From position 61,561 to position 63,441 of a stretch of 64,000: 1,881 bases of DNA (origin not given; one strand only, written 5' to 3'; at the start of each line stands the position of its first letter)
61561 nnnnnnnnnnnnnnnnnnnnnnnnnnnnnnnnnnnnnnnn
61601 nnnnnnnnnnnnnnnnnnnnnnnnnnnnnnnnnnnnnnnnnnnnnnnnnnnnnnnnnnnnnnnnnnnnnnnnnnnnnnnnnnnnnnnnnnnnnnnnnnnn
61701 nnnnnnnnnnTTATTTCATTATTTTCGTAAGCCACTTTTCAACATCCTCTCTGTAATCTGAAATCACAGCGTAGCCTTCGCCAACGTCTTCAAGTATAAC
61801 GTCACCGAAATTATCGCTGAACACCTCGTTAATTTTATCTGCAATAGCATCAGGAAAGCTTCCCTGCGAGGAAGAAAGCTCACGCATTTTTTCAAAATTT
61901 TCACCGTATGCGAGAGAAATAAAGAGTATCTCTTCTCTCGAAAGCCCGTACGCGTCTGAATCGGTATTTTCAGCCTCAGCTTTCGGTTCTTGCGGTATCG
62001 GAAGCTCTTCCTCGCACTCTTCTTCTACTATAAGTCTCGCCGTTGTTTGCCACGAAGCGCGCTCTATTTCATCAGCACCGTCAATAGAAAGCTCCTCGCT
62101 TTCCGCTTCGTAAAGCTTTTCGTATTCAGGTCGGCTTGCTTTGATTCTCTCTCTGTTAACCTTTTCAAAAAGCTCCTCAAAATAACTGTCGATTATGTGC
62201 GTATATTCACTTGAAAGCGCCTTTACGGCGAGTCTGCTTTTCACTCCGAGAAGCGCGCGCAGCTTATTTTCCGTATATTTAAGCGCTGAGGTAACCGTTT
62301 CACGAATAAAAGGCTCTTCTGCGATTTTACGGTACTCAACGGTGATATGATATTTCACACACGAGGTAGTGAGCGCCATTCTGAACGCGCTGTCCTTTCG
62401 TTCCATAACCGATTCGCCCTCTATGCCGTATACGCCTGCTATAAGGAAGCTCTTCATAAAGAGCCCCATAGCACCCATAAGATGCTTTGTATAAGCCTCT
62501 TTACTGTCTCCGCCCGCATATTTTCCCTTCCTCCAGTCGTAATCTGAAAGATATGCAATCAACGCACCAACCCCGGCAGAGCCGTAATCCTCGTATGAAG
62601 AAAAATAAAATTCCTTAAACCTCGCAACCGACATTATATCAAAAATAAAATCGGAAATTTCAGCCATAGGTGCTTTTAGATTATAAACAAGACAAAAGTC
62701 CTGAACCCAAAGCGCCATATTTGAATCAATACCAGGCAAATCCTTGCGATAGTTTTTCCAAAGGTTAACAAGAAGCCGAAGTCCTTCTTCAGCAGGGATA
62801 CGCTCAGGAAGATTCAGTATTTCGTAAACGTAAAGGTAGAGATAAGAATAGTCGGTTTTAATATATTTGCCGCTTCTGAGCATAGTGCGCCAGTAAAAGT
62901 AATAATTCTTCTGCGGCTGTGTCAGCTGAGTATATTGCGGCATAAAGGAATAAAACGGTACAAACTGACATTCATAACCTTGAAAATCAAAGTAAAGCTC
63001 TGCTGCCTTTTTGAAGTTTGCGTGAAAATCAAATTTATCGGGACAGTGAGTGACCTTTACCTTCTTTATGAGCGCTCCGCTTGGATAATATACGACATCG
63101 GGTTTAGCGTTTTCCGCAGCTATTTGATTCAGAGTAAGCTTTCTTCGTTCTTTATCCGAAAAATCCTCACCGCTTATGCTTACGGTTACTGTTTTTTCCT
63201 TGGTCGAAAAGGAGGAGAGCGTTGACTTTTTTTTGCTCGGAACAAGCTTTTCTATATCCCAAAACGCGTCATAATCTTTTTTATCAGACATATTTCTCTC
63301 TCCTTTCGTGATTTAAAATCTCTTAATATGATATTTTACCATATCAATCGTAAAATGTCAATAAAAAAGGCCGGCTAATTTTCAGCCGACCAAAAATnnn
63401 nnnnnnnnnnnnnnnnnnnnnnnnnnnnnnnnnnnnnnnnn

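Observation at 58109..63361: Self-contained TerB-N/TerB-C + DUF2791-like ATPase + Lhr-like DEAH helicase operon (Shango-type conflict system) between ispE and hslO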

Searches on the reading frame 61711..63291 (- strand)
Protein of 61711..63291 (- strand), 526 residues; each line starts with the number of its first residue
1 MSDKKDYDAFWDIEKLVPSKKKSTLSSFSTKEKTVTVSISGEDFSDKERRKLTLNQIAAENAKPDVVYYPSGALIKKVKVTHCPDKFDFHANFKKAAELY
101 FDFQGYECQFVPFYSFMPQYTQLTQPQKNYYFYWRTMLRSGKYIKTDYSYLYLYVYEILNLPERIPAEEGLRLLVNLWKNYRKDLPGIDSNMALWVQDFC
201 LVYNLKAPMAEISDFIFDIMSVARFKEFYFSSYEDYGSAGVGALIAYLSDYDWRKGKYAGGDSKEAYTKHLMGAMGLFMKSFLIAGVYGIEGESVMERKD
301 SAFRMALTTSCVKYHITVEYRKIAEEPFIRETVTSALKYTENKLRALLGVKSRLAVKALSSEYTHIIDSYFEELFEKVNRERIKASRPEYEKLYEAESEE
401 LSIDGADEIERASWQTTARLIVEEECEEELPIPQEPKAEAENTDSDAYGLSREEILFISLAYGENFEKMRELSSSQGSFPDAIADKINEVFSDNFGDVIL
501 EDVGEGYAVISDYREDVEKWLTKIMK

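Call 3: search_protein_families(library=pfam, proteins=[window:61711-63291:-], max_evalue=0.01)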
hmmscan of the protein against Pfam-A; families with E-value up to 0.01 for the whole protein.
window:61711-63291:- (526 aa): 2 families
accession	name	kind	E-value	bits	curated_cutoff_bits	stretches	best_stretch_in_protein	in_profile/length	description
PF13208.11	TerB_N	-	2.4e-13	50.7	25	1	108-207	47-139/207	TerB N-terminal domain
PF15615.11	TerB_C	-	8.2e-11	42.8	26.3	1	391-518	7-148/148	TerB-C domain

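Call 4: search_protein_families(library=padloc, proteins=[window:61711-63291:-], max_evalue=0.01)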
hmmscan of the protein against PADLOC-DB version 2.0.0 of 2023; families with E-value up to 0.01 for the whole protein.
window:61711-63291:- (526 aa): 1 family
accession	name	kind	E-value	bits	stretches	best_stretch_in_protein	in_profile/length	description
PDLC03958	SngA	-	7.6e-49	165.7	1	62-521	71-527/528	-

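Call 20: search_protein_families(library=ncbifam, proteins=[window:61711-63291:-], max_evalue=0.001)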
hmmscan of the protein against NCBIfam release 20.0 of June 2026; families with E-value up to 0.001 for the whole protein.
window:61711-63291:- (526 aa): 0 families

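Call 23: search_solved_structures(query=window:61711-63291:-, max_evalue=10)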
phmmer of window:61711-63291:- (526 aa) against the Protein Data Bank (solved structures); distinct sequences matched with E-value up to 10: 1.
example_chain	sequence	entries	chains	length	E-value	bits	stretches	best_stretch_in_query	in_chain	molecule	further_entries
4wqt_X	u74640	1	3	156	2.7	10.1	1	370-434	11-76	RNA cleavage stimulating factor (GreA/Gfh1 chimeric protein Gre-C1)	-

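Call 32: find_homologous_proteins(query=window:61711-63291:-, max_evalue=0.001)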
Query window:61711-63291:- (526 aa): 679 proteins with E <= 0.001 among 8000 candidates; the best 120 are listed.
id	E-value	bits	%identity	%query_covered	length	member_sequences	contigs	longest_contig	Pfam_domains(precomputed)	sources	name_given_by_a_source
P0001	0.0e+0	1183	100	100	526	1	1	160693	PF13208.12,PF15615.12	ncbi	-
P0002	1.4e-281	953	81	100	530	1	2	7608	PF13208.12,PF15615.12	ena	-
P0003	1.4e-272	923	78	100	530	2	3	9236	PF13208.12,PF15615.12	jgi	-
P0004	5.4e-265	898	77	100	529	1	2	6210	PF13208.12,PF15615.12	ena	-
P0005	5.3e-254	862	73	100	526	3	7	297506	PF13208.12,PF15615.12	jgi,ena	-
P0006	1.1e-248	844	71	100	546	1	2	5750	PF13208.12,PF15615.12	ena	-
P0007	5.6e-248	842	69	100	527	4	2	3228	PF13208.12,PF15615.12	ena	-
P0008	2.0e-246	837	70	100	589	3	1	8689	PF13208.12,PF15615.12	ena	-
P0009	1.3e-245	834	70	100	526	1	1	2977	PF13208.12,PF15615.12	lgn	-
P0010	1.3e-239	814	69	100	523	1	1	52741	PF13208.12,PF15615.12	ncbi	-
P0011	2.1e-235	801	68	100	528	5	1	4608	PF13208.12,PF15615.12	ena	-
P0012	6.7e-234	796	68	100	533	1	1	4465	PF13208.12,PF15615.12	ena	-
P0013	2.2e-233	794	68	100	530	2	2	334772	PF13208.12,PF15615.12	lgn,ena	-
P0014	1.0e-232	792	67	100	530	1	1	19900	PF13208.12,PF15615.12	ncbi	-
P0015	7.7e-229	779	65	100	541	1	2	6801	PF13208.12,PF15615.12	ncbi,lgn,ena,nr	ncbi:MAG: TerB N-terminal domain-containing protein [Clostridia bacterium]|nr:TerB N-terminal domain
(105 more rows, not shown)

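Call 34: find_encoding_contigs(protein=P0001, flank=10000, max_places=3)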
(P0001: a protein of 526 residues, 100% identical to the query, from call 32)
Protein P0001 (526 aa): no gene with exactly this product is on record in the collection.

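Call 41: search_protein_representatives(protein=window:61711-63291:-)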
Query: 526 residues. Proteins with E-value up to 0.001 (for the whole library): 2511; up to 1e-10: 1400; up to 1e-30: 425. The best 150 are listed.
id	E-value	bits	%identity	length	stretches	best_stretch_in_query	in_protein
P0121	1.4e-135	469.6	45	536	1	1-520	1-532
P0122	6.7e-131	454.2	51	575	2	1-425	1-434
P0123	1.0e-126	440.4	44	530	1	6-523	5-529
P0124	4.9e-126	438.1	53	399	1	6-398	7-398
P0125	8.9e-126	437.3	44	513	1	6-525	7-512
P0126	2.3e-125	435.9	45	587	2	5-429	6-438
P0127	4.1e-121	421.9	42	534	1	6-524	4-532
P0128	4.7e-121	421.7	43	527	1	3-523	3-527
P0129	4.2e-120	418.6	45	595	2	48-524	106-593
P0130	1.7e-119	416.6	46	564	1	4-524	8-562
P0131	6.8e-119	414.6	43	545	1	7-525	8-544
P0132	1.6e-118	413.3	40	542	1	3-523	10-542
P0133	4.5e-118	411.8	44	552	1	1-525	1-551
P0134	1.4e-117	410.3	44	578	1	6-522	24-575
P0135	6.1e-113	394.9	45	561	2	6-434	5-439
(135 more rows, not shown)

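Call 51: predict_structure(alignment_id=A1)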
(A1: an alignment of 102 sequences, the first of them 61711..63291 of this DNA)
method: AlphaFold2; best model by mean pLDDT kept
length: 526 residues; sequences in the alignment: 102
mean_pLDDT: 86.9   pTM: 0.67
mean pLDDT of the five models: 86.9, 86.9, 86.9, 85.8, 85.4
residues with pLDDT >= 90: 362; 70-90: 72; 50-70: 67; < 50: 25
segments of 3 or more residues with pLDDT < 50: 424-444
pLDDT, mean of each block of 10 residues (from residue 1): 63 65 53 56 58 68 94 92 85 94 98 95 98 98 98 97 97 98 97 97 95 93 95 86 93 92 94 95 73 86 87 95 92 97 94 90 96 95 92 78 79 86 44 43 67 97 98 97 98 96 97 97 91
secondary structure, 60 per line:
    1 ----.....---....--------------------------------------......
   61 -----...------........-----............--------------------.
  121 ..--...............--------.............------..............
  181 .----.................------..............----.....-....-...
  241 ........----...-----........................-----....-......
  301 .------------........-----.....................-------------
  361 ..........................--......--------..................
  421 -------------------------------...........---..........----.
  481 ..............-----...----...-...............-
elements in order: H5-9 H13-16 H55-60 E66-68 E75-82 H88-99 H125-139 H148-160 H167-181 H186-202 H209-222 H227-231 H233-236 H238-248 H261-284 H290-293 E295-301 E314-321 H327-347 H361-386 H389-394 H403-420 H452-462 H466-475 H480-494 E500-502 E507-509 H511-525

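Call 55: find_related_loci(query=A1, collection=viral_contigs, flank=8000)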
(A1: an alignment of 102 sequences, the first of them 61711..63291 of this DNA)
Query A1 (526 aa) in viral_contigs; peptide patterns used: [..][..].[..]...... (x = any residue, [..] = any of these).
11 stretches matched a pattern, but none encodes a relative of the query by tblastn (E <= 1e-3).

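Call 57: search_dna_similar(query=window:61711-63291:-, collection=plasmids, mode=protein, max_rows=15)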
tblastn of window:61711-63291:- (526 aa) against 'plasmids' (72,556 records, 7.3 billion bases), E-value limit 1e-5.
Records with a match: 4; places in all: 4; records where one place covers at least 80% of the query: 0.
Best place of each record, by identity: <60% 4.
By first word of the organism name: Paenibacillus 2; Bacillus 2.
By predicted mobility (MOB-suite, as given by PLSDB): non-mobilizable 4.
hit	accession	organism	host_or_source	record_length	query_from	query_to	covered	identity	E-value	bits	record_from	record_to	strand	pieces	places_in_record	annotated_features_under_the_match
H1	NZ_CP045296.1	Paenibacillus cellulositrophicus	cell culture,Thai soil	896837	102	382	53%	26.8%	4e-25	117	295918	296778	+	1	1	TerB N-terminal domain-containing protein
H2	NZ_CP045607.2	Bacillus cereus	Whole organism,soil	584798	108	357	48%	26.3%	1e-12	79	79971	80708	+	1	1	TerB N-terminal domain-containing protein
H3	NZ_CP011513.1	Paenibacillus peoriae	cell culture,soil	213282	107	214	21%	34.3%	9e-12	76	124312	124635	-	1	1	TerB N-terminal domain-containing protein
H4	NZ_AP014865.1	Bacillus thuringiensis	-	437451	90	198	21%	31.2%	8e-10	69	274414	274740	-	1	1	TerB N-terminal domain-containing protein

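Call 58: search_dna_similar(query=window:61711-63291:-, collection=phages, mode=protein, max_rows=10)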
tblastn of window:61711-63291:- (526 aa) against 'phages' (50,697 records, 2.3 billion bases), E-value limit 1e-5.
No match.

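Call 67: find_related_loci(query=A1, collection=metagenome_contigs, flank=8000)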
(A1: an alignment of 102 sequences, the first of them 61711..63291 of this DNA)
Query A1 (526 aa) in metagenome_contigs; peptide patterns used: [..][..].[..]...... (x = any residue, [..] = any of these).
354 stretches matched a pattern; 144 encode a relative of the query (tblastn E <= 1e-3); the best 80 are kept; 80 distinct loci.
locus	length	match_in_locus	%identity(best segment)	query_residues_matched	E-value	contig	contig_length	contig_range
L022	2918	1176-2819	46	6-526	1e-155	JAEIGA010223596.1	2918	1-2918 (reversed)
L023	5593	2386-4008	44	1-524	3e-148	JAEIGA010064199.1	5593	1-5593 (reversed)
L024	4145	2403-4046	45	6-526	9e-145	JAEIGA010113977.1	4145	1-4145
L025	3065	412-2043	43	5-526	9e-144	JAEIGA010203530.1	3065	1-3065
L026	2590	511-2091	45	8-524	7e-145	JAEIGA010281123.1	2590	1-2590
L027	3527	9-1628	43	8-524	6e-140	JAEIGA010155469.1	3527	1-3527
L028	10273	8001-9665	42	3-526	3e-134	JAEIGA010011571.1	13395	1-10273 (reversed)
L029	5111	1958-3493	45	1-513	3e-135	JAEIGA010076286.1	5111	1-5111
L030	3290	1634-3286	43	8-513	1e-136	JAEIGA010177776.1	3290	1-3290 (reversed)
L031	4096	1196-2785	42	1-523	2e-134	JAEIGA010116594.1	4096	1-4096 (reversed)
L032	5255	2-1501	42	10-521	7e-129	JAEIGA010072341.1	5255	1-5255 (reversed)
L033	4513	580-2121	42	3-521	2e-124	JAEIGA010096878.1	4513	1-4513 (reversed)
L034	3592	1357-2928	41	3-521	2e-124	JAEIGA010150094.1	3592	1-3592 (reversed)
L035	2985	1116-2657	42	3-521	3e-124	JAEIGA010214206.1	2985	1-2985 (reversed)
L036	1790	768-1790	46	1-342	4e-106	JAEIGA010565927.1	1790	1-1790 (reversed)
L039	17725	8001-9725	33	1-521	4e-93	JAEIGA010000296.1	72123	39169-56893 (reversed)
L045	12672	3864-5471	33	8-521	8e-87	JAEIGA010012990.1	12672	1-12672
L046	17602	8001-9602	33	38-526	3e-84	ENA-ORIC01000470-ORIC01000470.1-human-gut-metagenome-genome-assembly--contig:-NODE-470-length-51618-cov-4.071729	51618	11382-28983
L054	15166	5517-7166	33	10-524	4e-77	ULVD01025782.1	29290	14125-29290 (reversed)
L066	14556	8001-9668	32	8-526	2e-73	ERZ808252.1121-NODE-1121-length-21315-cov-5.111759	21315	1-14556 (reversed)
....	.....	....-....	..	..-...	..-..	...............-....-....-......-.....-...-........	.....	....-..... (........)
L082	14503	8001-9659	31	6-526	5e-68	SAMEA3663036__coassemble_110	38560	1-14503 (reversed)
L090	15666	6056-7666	31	1-524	4e-65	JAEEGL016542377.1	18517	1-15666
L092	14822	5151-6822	32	4-518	6e-68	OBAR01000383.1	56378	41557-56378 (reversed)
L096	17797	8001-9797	28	5-521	1e-63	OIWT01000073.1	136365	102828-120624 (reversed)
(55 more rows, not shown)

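Call 75: search_solved_structures(query=A1, max_evalue=10)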
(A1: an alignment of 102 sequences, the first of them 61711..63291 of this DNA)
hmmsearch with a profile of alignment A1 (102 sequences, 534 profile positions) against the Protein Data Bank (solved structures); distinct sequences matched with E-value up to 10: 2.
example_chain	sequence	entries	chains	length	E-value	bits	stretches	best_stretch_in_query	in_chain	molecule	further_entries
7dvr_A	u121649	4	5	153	0.069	15.1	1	369-482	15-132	HTH marR-type domain-containing protein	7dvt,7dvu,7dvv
7dvs_A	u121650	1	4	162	0.085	14.8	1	369-481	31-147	MarR family transcriptional regulator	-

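Call 85: search_protein_families(library=pfam, proteins=[L039:6627-7742:+, L039:13848-14534:+, L046:5941-7578:+, L046:13683-14270:+, L054:3899-4861:-, L066:6592-7941:-, L066:13315-14151:+, L090:4063-5541:+, L096:6332-7753:+, L096:15103-16908:+], max_evalue=0.00001)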
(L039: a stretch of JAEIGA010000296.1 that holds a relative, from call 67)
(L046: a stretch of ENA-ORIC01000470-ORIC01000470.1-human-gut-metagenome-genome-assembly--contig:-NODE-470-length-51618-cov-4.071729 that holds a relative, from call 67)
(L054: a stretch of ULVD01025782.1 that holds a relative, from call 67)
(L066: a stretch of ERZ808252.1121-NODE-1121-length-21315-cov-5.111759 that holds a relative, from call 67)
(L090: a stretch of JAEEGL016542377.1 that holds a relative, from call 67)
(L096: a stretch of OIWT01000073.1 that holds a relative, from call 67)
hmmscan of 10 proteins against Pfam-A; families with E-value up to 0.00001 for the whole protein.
L039:6627-7742:+ (371 aa): 1 family
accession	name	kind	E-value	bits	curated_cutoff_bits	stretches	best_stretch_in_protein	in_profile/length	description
PF01420.25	Methylase_S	-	3.8e-14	53.7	22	2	243-353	50-157/168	Type I restriction modification DNA specificity domain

L039:13848-14534:+ (228 aa): 1 family
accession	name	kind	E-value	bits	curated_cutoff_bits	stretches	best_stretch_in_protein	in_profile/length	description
PF01261.30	AP_endonuc_2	-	1e-25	91.4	31.1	1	10-223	28-245/249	Xylose isomerase-like TIM barrel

L046:5941-7578:+ (545 aa): 1 family
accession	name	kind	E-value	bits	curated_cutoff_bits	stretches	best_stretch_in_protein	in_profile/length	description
PF14238.11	DUF4340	-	2.6e-32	112.9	25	2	143-342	3-183/183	Domain of unknown function (DUF4340)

L046:13683-14270:+ (195 aa): 3 families
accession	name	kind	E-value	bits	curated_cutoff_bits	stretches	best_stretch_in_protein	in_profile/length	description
PF00583.31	Acetyltransf_1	-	2.4e-13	50.8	20.7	1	66-168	18-116/116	Acetyltransferase (GNAT) family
PF13508.13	Acetyltransf_7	-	4.2e-10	40.3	27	1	97-169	16-83/84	Acetyltransferase (GNAT) domain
PF13302.13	Acetyltransf_3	-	3.1e-09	38.1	25.4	1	27-169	3-138/138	Acetyltransferase (GNAT) domain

L054:3899-4861:- (320 aa): 2 families
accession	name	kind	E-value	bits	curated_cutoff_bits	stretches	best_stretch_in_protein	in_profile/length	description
PF01687.23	Flavokinase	-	8e-28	97.6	19.6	1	188-314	1-124/124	Riboflavin kinase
PF06574.18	FAD_syn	-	1.1e-23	84.2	27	1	20-171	7-158/158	FAD synthetase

L066:6592-7941:- (449 aa): 0 families

L066:13315-14151:+ (278 aa): 1 family
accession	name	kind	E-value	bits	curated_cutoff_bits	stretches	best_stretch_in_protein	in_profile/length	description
PF01261.30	AP_endonuc_2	-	5.6e-26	92.2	31.1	1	24-246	5-234/249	Xylose isomerase-like TIM barrel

L090:4063-5541:+ (492 aa): 1 family
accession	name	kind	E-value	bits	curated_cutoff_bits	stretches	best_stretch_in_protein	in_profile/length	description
PF12673.12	SipL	-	3.2e-13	50.1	23.6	0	32-96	1-62/78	SipL, SPOCS domain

L096:6332-7753:+ (473 aa): 2 families
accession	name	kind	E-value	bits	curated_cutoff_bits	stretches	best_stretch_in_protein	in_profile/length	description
PF00155.27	Aminotran_1_2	-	3.2e-21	76.4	19.7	1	114-470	2-361/361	Aminotransferase class I and II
PF00392.27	GntR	-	1.1e-12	47.8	27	1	17-80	1-64/64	Bacterial regulatory proteins, gntR family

L096:15103-16908:+ (601 aa): 2 families
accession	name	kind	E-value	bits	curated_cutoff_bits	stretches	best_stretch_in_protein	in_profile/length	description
PF02690.20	Na_Pi_cotrans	-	4.5e-56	189.1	29.1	2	15-162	1-136/137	Na+/Pi-cotransporter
PF01895.24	PhoU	-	8.9e-29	100.2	23.5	2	358-441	3-87/89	PhoU domain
